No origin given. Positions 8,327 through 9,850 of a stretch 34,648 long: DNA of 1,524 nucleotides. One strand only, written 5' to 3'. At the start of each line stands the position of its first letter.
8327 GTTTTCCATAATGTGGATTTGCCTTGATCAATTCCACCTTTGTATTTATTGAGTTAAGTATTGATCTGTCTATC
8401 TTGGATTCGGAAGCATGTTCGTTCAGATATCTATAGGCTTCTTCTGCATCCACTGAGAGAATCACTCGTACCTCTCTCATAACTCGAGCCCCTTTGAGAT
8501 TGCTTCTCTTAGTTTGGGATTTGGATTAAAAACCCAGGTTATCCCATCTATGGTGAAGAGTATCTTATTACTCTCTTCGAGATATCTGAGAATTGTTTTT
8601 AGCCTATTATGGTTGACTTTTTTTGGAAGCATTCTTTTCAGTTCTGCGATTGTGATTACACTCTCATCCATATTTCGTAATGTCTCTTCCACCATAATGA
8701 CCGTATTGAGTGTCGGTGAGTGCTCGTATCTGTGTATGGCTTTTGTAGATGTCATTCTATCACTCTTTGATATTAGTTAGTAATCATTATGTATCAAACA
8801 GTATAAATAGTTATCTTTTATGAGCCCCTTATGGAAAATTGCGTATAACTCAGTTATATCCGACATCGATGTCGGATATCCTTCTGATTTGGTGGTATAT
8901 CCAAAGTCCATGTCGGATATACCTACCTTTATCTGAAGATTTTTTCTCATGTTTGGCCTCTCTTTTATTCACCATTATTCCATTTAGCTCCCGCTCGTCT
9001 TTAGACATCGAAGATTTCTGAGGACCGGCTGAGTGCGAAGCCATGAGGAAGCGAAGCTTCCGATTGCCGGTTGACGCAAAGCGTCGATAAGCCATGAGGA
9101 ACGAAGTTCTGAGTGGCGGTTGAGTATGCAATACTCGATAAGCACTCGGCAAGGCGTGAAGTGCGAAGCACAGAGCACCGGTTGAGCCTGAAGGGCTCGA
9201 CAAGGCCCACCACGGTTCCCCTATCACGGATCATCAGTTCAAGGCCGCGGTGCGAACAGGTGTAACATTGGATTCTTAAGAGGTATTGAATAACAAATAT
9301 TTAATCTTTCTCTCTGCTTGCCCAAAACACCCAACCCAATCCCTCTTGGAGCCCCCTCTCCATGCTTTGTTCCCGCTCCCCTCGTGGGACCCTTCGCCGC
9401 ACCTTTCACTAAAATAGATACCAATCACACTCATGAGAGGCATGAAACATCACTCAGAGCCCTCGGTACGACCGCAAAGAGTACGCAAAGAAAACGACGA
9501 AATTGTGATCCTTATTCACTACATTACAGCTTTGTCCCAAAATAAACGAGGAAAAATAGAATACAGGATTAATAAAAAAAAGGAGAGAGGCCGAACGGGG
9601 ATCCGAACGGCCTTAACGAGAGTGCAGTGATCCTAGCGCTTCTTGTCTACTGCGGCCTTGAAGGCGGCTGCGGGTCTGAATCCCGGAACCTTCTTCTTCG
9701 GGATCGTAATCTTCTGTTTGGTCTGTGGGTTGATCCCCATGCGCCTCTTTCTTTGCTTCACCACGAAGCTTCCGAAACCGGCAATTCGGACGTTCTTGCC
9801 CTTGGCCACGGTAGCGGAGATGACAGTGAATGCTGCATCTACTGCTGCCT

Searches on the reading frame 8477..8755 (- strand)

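Call 8: search_protein_families(library=pfam, max_evalue=0.01, proteins=[window:8477-8755:-])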
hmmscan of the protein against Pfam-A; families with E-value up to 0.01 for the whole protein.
window:8477-8755:- (92 aa): 1 family
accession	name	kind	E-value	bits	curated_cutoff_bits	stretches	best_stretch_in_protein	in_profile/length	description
PF08641.17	Mis14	-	0.0012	19.7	24.9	1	22-65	42-85/133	Kinetochore protein Mis14 like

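Call 36: search_protein_families(library=padloc, max_evalue=0.01, proteins=[window:8477-8755:-])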
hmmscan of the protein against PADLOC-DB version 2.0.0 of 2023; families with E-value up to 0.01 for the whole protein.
window:8477-8755:- (92 aa): 1 family
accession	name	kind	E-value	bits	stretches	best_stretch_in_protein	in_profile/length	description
PDLC02270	AbiEi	-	0.0048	14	1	31-75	10-54/265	AbiEi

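Call 65: search_protein_families(library=phrogs, max_evalue=0.01, proteins=[window:8477-8755:-])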
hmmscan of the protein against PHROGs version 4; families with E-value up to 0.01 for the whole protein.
window:8477-8755:- (92 aa): 0 families

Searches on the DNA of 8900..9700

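Call 74: search_rna_families(source=window, start=8900, end=9700, threshold=evalue, max_evalue=1)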
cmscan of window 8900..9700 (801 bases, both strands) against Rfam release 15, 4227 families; matches with E-value up to 1: 0.
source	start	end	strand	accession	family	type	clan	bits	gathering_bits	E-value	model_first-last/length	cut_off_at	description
